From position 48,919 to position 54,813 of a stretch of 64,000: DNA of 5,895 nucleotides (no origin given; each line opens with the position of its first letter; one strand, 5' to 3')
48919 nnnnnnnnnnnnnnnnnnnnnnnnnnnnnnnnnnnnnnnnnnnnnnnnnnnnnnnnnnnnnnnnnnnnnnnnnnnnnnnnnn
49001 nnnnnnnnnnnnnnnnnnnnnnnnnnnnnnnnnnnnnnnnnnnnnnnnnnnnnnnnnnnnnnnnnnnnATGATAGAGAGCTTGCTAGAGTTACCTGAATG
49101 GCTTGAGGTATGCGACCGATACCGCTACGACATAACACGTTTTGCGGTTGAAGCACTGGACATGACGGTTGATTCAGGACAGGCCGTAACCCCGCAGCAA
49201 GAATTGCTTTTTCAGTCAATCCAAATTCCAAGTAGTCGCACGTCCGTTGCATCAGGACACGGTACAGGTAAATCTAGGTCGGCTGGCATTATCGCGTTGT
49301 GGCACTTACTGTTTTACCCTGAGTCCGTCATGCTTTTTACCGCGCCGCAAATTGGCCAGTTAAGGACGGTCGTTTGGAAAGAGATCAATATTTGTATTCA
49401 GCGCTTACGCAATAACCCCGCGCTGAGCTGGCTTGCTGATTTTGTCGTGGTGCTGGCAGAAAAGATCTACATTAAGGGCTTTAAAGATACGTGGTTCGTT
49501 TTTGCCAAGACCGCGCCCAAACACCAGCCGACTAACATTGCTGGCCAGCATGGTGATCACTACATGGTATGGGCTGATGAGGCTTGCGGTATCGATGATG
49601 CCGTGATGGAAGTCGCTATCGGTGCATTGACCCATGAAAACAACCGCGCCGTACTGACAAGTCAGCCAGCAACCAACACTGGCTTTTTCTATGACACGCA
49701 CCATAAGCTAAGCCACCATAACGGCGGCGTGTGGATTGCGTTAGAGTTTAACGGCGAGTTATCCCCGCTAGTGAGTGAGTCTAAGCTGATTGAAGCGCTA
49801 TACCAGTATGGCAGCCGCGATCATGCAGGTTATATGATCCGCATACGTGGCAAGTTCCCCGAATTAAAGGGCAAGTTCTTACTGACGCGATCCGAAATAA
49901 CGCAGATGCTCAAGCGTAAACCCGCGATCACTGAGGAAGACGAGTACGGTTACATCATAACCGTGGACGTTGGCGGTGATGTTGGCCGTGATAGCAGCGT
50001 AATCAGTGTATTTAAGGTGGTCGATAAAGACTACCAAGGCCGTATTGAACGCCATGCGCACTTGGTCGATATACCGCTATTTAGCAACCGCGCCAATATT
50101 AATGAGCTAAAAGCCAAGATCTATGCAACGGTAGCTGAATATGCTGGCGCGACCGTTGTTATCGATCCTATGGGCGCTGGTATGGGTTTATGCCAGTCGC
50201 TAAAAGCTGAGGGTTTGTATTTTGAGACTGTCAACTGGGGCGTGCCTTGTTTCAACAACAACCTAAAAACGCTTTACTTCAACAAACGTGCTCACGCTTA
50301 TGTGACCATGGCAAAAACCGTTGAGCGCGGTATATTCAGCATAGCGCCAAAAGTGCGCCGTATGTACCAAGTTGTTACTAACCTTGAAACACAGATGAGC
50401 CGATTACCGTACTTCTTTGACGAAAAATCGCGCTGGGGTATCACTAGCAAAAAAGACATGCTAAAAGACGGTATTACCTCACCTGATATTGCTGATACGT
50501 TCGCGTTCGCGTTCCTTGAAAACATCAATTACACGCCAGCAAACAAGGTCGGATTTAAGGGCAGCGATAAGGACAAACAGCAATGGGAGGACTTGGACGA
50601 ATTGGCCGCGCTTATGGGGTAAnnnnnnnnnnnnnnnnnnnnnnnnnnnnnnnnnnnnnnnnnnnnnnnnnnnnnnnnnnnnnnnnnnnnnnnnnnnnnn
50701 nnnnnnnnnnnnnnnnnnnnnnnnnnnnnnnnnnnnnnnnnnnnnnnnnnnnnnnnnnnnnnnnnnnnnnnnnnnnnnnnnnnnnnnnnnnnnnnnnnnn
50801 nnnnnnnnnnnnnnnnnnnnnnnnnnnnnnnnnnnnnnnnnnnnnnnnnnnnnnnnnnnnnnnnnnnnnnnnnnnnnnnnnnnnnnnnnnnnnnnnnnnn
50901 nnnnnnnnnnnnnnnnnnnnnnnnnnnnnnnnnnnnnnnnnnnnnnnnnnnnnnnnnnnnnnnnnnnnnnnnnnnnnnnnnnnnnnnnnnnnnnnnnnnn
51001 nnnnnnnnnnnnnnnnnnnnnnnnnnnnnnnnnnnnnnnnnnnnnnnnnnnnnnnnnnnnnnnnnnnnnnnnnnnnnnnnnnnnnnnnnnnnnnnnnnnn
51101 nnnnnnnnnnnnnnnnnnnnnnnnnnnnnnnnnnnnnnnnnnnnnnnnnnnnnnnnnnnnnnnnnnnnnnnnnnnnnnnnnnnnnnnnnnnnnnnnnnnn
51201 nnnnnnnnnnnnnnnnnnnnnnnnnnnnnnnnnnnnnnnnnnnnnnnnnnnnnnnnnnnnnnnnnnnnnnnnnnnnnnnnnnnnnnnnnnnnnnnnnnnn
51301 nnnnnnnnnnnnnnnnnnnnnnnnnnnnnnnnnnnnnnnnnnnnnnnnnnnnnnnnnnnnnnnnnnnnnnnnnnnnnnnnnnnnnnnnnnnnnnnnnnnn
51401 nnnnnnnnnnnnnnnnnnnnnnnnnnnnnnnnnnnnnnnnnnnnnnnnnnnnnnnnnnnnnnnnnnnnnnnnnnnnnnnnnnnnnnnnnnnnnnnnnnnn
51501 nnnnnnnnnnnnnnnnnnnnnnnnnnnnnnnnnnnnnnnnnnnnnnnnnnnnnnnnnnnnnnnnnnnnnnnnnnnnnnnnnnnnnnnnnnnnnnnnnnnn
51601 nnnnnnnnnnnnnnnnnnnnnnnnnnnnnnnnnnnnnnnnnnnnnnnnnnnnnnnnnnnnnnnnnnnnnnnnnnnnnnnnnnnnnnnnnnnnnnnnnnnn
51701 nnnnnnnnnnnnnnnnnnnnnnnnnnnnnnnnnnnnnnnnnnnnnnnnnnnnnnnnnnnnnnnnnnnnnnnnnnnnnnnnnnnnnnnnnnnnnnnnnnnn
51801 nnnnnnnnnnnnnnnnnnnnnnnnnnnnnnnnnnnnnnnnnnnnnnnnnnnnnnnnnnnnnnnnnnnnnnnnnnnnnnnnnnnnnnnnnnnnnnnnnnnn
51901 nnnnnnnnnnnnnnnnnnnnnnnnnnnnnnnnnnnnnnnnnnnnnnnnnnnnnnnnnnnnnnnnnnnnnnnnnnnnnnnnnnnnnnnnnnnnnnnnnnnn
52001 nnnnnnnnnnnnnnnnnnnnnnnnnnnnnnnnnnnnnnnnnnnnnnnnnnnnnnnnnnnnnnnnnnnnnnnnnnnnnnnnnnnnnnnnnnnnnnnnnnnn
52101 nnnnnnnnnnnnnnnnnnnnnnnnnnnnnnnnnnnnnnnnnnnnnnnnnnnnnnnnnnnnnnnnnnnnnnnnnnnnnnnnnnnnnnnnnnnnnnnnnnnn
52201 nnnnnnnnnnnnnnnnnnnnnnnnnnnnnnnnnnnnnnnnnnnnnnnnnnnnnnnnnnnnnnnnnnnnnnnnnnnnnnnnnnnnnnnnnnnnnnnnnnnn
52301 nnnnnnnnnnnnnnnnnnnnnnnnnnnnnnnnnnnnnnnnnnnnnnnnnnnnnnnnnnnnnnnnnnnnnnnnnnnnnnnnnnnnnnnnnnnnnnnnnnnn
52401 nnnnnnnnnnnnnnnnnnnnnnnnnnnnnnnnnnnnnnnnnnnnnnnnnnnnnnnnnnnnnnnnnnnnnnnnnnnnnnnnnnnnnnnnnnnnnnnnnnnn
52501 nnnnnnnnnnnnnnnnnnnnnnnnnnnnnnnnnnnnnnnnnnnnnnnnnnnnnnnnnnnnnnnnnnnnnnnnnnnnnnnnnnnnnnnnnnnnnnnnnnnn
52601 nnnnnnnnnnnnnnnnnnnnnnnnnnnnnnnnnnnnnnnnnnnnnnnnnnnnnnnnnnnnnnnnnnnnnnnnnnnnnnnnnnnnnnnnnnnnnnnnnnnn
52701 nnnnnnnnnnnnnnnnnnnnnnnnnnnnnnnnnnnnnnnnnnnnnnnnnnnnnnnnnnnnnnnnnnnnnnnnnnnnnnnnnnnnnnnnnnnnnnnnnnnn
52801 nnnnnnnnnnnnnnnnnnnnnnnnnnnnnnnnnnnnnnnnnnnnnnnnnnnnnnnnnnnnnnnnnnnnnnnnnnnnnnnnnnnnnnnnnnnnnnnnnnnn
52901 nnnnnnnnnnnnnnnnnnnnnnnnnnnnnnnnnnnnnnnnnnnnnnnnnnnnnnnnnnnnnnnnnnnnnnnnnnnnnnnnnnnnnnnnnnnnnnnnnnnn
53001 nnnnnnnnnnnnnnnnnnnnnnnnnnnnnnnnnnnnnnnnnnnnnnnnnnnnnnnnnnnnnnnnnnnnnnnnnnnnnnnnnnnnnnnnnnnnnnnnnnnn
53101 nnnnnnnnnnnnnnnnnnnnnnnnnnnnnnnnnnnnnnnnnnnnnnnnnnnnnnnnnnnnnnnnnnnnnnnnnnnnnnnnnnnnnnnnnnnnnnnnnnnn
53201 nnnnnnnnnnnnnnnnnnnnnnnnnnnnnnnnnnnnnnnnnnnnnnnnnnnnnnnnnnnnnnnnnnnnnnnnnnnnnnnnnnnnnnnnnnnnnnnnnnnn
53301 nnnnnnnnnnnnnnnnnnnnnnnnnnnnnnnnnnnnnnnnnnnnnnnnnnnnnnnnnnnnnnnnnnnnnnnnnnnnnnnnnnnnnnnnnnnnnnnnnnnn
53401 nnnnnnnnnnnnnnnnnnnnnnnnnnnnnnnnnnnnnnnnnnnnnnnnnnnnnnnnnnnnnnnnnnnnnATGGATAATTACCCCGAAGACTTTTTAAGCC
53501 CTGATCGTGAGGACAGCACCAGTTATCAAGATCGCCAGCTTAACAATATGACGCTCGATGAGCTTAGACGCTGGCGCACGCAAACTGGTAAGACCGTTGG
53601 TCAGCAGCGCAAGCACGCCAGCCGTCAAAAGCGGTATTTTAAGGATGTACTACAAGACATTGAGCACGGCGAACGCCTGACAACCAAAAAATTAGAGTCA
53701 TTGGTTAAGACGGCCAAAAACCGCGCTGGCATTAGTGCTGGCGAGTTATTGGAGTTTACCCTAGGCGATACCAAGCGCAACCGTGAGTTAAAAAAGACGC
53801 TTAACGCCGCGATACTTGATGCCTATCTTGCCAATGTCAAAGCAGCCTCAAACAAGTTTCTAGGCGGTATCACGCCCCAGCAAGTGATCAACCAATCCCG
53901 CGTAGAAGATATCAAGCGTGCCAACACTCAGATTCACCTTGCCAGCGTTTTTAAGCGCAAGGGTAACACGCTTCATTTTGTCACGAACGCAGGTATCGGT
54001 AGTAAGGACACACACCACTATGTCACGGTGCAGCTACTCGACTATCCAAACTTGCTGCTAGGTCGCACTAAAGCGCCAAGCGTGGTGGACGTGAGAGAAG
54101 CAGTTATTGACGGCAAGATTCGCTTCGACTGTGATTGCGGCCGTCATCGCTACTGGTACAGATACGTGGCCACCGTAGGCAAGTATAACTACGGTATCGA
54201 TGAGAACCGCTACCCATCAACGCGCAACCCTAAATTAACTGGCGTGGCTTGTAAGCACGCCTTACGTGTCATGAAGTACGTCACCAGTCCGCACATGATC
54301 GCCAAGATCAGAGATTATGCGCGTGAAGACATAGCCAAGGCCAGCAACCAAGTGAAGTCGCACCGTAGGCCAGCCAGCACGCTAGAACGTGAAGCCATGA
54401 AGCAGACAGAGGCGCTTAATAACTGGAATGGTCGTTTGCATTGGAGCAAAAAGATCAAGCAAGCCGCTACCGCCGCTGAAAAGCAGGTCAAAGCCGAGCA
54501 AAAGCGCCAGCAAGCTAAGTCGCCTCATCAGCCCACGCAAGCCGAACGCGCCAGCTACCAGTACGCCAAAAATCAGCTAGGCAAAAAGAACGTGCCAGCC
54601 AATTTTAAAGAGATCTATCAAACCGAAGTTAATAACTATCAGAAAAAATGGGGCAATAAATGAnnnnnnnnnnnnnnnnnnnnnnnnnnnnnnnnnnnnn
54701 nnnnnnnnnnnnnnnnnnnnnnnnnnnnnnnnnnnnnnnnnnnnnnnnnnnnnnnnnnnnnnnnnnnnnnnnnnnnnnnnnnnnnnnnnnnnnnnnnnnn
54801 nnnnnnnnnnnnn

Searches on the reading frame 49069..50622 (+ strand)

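Call 96: search_protein_families(library=phrogs, proteins=[window:49069-50622:+], max_evalue=0.00001)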
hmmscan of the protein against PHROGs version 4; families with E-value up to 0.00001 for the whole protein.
window:49069-50622:+ (517 aa): 4 families
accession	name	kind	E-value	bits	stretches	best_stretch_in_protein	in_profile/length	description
phrog_5902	-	unknown function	5.5e-65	221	1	2-358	2-336/359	-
phrog_2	-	head and packaging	4.8e-35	122.5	1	42-490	268-600/807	terminase large subunit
phrog_34449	-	unknown function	2.6e-28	100.1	2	4-66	5-61/241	-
phrog_20197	-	unknown function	2.8e-20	73.8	1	1-134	1-126/158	-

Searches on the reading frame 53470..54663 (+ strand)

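Call 7: search_protein_families(library=pfam, proteins=[window:53470-54663:+], max_evalue=0.1)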
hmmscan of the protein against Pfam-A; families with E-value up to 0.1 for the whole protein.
window:53470-54663:+ (397 aa): 0 families

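Call 8: search_protein_families(library=phrogs, proteins=[window:53470-54663:+], max_evalue=0.01)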
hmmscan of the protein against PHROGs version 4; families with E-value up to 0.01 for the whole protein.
window:53470-54663:+ (397 aa): 3 families
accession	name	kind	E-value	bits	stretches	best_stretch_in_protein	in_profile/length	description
phrog_4315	-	unknown function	2e-64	219.1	1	45-364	28-343/370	-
phrog_1722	-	tail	2e-35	123.7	1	125-280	86-252/410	tail protein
phrog_23996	-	unknown function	0.0027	19.1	1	1-32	2-33/46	-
